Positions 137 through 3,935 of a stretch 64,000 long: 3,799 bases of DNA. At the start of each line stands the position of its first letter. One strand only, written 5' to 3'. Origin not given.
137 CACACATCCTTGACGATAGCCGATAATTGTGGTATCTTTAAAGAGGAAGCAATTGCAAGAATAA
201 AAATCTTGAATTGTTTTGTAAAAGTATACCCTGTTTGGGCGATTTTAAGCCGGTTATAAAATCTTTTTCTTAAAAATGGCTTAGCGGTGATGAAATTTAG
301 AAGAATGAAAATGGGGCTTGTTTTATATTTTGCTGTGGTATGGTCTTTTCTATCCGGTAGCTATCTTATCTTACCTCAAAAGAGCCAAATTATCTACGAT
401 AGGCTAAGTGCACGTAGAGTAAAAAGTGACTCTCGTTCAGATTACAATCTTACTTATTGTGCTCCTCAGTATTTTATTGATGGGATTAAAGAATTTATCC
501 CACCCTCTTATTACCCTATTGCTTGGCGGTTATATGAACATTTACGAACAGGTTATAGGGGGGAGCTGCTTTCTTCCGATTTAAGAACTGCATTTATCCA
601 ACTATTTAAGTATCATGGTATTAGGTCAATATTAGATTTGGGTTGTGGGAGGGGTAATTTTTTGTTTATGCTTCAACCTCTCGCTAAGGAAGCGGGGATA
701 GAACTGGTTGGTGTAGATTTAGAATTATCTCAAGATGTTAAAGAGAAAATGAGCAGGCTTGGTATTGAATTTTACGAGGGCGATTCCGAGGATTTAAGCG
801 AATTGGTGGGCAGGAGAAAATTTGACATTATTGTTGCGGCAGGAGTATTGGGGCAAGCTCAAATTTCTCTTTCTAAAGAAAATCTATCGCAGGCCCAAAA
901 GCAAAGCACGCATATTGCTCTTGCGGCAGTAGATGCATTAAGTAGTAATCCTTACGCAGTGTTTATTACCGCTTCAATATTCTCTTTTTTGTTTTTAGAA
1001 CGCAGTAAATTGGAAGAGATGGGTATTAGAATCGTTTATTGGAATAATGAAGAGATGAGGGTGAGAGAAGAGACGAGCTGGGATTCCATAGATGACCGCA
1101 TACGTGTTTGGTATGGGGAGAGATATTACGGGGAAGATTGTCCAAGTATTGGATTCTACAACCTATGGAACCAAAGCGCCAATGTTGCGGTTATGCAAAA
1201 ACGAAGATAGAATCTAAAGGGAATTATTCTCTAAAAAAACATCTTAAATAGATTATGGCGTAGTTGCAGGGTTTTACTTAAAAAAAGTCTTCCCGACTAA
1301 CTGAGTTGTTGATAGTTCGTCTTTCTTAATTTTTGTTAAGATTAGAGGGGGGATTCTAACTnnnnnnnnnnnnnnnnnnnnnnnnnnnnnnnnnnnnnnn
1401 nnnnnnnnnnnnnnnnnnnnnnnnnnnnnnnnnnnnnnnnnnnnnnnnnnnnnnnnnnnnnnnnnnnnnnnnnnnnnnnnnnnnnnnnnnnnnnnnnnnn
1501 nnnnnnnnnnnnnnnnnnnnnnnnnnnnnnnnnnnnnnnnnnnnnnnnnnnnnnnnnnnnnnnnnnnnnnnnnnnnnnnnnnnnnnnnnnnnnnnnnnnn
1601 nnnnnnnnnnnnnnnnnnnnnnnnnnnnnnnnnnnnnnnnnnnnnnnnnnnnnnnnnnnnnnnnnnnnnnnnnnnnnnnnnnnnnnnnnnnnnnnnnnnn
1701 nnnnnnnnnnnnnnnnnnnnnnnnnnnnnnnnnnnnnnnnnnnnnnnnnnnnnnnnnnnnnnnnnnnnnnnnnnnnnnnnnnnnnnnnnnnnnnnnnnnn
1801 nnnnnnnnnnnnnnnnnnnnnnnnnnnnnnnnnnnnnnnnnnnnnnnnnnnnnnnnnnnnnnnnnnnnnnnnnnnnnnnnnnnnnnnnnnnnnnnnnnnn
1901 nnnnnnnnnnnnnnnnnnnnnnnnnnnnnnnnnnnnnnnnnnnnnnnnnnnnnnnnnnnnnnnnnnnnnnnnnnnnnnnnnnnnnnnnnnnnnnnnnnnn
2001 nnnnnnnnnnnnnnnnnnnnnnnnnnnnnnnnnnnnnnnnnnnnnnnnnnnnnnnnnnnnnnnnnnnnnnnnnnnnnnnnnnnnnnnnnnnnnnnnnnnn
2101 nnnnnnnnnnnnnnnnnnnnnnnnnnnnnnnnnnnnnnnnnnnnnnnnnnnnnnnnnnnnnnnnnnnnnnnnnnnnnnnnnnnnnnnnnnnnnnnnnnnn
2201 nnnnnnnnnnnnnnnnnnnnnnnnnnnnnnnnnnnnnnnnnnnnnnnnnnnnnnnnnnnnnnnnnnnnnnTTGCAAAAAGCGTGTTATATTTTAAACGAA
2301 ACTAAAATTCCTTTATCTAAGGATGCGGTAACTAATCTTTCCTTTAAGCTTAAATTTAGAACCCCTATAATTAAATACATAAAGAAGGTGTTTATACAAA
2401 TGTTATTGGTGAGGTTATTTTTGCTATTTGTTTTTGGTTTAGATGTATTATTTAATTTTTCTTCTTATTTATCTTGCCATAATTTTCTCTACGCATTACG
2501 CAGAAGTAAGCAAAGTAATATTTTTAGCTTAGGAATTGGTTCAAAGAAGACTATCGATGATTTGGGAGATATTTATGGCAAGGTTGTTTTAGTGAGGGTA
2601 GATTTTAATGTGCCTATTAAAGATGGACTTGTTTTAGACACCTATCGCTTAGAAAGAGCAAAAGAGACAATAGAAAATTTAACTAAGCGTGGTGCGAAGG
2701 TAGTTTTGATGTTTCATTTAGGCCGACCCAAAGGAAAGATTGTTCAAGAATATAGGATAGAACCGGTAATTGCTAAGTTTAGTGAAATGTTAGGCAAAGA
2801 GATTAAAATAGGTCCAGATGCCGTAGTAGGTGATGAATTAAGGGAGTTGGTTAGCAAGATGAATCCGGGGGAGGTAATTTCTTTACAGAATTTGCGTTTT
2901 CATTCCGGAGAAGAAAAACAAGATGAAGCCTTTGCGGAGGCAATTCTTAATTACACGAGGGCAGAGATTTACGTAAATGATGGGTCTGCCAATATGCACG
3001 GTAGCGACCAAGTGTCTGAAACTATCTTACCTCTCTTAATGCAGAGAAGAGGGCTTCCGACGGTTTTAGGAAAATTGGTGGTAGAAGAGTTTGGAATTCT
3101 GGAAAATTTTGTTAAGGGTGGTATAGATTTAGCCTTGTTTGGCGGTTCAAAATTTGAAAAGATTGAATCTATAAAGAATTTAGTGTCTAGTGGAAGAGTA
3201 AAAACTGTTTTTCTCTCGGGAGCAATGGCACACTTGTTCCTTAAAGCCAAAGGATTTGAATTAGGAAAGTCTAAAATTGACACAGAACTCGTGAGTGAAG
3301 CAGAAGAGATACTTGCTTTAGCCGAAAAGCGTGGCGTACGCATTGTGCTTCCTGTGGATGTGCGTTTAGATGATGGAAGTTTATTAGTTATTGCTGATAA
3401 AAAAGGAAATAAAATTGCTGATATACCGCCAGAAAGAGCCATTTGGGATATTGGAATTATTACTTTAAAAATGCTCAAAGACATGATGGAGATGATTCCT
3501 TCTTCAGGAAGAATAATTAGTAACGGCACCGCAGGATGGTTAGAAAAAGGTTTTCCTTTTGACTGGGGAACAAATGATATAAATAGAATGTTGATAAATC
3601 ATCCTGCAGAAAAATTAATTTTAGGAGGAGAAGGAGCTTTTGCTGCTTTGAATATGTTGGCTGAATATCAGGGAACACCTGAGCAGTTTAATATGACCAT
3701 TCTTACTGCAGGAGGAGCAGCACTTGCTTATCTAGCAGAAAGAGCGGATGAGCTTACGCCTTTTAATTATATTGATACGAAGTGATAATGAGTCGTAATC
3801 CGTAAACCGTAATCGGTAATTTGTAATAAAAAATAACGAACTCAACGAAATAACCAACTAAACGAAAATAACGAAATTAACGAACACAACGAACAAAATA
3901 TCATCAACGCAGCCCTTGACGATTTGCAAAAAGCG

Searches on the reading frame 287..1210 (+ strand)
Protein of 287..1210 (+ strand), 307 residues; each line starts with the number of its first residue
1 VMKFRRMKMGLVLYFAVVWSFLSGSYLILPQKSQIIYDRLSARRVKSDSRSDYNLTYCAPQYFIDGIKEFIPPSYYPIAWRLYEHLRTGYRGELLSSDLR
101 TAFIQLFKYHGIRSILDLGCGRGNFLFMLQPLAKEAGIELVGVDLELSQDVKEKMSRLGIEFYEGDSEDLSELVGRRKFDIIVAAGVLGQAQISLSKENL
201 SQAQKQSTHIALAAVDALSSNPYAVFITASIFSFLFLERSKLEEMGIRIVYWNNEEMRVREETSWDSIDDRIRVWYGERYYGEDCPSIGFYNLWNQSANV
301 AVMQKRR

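Call 12: search_protein_families(library=pfam, proteins=[window:287-1210:+], max_evalue=0.001)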
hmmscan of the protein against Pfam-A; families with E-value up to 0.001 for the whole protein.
window:287-1210:+ (307 aa): 7 families
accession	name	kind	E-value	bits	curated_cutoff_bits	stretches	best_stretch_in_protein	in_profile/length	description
PF13847.12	Methyltransf_31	-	5.9e-10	39.4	27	1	114-222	6-119/145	Methyltransferase domain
PF08242.18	Methyltransf_12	-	1.5e-07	32.5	30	1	116-189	1-76/98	Methyltransferase domain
PF13649.12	Methyltransf_25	-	1.5e-07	32.4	27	1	115-189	1-75/97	Methyltransferase domain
PF13489.12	Methyltransf_23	-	1.1e-05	25.7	27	1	114-192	25-95/164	Methyltransferase domain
PF08241.18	Methyltransf_11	-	1.7e-05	25.8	21.2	1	116-189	1-71/95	Methyltransferase domain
PF07021.18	MetW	-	0.0004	20.5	21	1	114-188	16-85/193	Methionine biosynthesis protein MetW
PF01728.25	FtsJ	-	0.00052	20.4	24.1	1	112-196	22-106/181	FtsJ-like methyltransferase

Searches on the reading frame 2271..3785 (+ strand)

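Call 12: search_protein_families(library=pfam, proteins=[window:2271-3785:+], max_evalue=0.001)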
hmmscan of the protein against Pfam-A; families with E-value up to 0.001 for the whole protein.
window:2271-3785:+ (504 aa): 1 family
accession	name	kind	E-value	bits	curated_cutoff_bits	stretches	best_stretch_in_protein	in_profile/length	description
PF00162.24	PGK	-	1.5e-76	258.3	27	1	95-489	1-377/379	Phosphoglycerate kinase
